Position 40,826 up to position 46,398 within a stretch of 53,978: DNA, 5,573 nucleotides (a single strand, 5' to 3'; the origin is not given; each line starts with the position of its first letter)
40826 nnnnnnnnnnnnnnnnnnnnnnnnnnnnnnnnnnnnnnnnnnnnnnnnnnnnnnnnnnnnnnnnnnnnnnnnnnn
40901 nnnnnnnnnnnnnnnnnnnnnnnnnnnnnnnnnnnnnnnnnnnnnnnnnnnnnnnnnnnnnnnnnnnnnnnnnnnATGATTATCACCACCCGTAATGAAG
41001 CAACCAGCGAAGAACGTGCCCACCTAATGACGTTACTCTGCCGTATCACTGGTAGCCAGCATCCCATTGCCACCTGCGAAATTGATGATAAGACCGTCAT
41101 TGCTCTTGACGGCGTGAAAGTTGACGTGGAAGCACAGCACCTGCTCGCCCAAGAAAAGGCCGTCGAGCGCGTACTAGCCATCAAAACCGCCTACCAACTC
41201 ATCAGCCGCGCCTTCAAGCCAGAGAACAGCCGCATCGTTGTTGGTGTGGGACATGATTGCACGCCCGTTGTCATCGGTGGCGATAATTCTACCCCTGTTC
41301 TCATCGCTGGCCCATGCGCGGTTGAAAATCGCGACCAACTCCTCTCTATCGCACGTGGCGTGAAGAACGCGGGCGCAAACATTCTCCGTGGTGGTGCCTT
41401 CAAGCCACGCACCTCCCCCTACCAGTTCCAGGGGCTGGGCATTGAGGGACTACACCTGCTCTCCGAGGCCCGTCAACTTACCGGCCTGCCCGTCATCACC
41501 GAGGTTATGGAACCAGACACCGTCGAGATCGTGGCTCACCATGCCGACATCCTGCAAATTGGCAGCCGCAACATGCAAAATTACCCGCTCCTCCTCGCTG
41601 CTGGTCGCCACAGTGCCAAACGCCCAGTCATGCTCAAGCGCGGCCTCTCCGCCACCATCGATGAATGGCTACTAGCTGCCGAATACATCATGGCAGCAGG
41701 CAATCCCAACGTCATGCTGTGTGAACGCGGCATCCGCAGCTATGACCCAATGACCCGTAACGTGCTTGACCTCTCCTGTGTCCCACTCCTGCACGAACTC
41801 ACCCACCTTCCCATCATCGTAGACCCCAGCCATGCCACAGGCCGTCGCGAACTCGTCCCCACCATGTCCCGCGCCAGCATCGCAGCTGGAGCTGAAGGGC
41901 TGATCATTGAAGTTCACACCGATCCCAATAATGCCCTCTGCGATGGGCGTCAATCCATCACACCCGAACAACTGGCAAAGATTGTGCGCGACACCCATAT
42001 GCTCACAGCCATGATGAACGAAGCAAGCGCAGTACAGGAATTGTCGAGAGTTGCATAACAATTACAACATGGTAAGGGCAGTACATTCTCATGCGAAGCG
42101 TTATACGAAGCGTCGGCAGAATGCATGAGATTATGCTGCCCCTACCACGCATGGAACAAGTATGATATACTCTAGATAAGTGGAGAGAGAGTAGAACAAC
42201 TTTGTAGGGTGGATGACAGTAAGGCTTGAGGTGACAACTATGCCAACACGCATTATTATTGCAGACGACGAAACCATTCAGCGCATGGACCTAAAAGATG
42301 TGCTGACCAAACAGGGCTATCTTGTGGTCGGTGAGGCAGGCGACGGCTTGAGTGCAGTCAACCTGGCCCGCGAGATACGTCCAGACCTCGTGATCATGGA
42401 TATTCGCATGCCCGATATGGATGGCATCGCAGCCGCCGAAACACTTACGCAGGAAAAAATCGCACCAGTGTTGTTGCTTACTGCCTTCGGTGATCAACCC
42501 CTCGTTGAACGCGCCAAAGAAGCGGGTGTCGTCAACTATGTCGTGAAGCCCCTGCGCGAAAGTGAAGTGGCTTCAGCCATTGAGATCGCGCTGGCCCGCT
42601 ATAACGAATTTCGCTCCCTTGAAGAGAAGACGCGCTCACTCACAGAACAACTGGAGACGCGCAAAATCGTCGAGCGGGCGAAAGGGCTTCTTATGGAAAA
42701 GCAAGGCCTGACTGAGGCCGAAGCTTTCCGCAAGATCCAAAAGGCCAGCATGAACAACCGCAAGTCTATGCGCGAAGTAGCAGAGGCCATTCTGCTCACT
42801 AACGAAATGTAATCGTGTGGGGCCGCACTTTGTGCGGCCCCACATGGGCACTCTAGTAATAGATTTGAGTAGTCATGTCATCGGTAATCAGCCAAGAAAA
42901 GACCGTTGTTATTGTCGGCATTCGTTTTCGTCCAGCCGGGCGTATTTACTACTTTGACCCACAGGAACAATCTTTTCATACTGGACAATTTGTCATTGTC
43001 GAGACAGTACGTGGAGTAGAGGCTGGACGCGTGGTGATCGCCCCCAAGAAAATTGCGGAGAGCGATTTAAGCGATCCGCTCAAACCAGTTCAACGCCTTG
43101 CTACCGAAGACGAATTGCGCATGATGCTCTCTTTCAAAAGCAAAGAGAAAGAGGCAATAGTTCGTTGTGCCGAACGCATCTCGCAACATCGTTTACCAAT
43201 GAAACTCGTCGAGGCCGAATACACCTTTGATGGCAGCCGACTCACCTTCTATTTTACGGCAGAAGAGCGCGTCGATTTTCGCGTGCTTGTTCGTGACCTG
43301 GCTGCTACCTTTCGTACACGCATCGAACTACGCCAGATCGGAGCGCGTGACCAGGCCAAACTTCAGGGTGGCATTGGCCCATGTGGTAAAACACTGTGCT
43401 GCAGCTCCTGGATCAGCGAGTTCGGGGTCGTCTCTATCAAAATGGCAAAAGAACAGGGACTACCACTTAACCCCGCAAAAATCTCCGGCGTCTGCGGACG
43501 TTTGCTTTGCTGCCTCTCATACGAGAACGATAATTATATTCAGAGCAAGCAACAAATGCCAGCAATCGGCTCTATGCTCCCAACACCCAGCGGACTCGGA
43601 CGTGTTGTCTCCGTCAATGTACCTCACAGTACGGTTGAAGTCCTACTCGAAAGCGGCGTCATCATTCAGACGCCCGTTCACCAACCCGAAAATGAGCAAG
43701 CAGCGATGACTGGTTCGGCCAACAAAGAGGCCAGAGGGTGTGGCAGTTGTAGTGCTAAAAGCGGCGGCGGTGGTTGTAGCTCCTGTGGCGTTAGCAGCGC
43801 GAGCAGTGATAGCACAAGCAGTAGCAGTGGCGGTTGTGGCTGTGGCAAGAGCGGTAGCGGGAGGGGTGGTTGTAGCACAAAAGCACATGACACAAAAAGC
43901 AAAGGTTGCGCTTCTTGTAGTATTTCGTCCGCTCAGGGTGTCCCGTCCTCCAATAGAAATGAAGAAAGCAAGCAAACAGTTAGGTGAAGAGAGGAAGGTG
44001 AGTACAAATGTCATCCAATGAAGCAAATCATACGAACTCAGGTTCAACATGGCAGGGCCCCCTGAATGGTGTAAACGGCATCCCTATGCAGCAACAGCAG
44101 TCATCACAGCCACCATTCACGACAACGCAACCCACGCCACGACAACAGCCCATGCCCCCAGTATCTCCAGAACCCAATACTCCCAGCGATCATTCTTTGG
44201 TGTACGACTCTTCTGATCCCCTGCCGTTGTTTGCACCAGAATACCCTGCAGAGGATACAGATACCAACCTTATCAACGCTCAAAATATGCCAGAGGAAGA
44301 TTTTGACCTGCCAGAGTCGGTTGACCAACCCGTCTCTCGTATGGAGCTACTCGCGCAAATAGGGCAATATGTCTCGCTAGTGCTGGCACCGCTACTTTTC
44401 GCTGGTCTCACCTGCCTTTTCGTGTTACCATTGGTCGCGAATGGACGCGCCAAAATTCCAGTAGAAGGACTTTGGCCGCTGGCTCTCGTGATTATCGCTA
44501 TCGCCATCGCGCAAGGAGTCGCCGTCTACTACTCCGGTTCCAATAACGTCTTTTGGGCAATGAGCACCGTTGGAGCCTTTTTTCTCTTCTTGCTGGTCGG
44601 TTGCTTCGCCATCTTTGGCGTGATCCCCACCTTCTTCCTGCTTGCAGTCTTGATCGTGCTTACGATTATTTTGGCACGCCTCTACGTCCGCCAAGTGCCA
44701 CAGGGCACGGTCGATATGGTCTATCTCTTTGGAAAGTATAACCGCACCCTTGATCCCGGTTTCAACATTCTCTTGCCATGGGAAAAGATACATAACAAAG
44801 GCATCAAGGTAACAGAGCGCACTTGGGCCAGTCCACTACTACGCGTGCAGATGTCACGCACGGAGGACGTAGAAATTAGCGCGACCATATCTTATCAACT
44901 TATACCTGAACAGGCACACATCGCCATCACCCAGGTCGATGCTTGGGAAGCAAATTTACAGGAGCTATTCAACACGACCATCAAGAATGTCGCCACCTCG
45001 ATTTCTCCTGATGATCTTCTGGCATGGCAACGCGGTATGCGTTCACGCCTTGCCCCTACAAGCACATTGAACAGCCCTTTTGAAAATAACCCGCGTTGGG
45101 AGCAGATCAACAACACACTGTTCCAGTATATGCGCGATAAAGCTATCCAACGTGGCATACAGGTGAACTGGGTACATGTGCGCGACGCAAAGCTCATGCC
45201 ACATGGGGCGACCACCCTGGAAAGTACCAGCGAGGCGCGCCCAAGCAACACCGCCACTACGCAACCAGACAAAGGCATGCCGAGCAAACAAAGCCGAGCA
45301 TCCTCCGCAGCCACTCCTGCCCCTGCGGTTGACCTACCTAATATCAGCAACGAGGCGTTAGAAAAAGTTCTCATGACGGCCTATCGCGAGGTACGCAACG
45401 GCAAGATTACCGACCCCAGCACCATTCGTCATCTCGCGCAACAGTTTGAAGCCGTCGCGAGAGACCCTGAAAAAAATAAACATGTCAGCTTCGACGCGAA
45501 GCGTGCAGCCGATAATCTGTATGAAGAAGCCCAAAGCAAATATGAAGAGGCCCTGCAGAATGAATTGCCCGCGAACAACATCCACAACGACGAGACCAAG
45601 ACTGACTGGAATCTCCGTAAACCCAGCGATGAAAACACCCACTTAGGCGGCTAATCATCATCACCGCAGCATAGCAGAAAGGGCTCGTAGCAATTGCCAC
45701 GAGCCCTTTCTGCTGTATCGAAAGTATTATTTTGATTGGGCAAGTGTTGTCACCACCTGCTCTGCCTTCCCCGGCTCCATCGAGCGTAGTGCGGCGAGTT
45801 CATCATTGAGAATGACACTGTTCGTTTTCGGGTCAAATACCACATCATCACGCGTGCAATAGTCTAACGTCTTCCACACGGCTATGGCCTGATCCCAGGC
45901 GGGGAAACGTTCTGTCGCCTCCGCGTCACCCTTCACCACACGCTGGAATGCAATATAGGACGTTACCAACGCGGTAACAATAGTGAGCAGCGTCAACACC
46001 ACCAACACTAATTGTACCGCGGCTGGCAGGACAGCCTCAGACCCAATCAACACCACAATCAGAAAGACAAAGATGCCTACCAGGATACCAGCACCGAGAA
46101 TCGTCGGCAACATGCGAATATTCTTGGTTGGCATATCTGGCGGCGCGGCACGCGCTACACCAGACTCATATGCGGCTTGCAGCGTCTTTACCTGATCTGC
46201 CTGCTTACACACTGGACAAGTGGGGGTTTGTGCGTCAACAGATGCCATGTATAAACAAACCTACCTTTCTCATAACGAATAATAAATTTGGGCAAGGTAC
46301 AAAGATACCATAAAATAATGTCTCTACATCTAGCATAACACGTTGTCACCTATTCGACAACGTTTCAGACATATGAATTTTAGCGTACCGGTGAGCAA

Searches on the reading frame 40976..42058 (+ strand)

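Call 15: search_protein_families(library=pfam, proteins=[window:40976-42058:+], max_evalue=0.00001)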
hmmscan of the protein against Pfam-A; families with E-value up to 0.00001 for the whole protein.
window:40976-42058:+ (360 aa): 2 families
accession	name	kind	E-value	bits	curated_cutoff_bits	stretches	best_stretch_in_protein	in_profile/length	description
PF00793.26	DAHP_synth_1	-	2e-77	260.2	25.5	1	99-338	10-259/270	DAHP synthetase I family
PF03102.20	NeuB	-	2.4e-07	30.9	22.1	1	157-349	56-238/241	NeuB family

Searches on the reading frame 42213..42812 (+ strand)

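Call 15: search_protein_families(library=pfam, proteins=[window:42213-42812:+], max_evalue=0.00001)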
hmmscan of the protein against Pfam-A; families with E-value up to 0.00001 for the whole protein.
window:42213-42812:+ (199 aa): 2 families
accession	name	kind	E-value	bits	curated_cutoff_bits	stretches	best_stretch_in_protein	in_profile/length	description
PF00072.30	Response_reg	-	1.7e-27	96.2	30.2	1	14-123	1-110/111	Response regulator receiver domain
PF03861.19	ANTAR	-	2.2e-23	82.2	27.3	1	142-194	2-54/54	ANTAR domain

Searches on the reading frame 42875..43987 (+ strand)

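Call 15: search_protein_families(library=pfam, proteins=[window:42875-43987:+], max_evalue=0.00001)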
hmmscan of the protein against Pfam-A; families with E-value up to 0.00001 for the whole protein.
window:42875-43987:+ (370 aa): 1 family
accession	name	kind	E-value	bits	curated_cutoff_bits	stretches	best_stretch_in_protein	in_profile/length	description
PF04468.17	PSP1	-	1.5e-33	115.4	27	1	70-155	1-86/86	PSP1 C-terminal conserved region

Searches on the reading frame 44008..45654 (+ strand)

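Call 15: search_protein_families(library=pfam, proteins=[window:44008-45654:+], max_evalue=0.00001)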
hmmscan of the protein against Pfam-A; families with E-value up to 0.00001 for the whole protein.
window:44008-45654:+ (548 aa): 1 family
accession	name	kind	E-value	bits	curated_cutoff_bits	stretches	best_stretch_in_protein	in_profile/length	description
PF01145.31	Band_7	-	2.6e-14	54.1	23.6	1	229-408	2-159/176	SPFH domain / Band 7 family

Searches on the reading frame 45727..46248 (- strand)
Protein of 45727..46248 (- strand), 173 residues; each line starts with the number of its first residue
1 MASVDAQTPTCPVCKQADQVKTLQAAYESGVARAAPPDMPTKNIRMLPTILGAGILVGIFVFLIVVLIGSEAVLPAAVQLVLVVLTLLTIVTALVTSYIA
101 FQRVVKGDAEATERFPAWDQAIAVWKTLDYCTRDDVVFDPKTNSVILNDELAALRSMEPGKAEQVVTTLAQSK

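Call 15: search_protein_families(library=pfam, proteins=[window:45727-46248:-], max_evalue=0.00001)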
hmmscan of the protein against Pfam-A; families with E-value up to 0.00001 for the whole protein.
window:45727-46248:- (173 aa): 0 families

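Call 48: search_protein_families(library=pfam, proteins=[window:45727-46248:-], max_evalue=0.01)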
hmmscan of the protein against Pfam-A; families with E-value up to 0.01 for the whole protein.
window:45727-46248:- (173 aa): 1 family
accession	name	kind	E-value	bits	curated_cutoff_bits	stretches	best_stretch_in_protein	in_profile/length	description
PF01040.23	UbiA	-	0.0063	16.3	34.2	1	43-115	173-243/250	UbiA prenyltransferase family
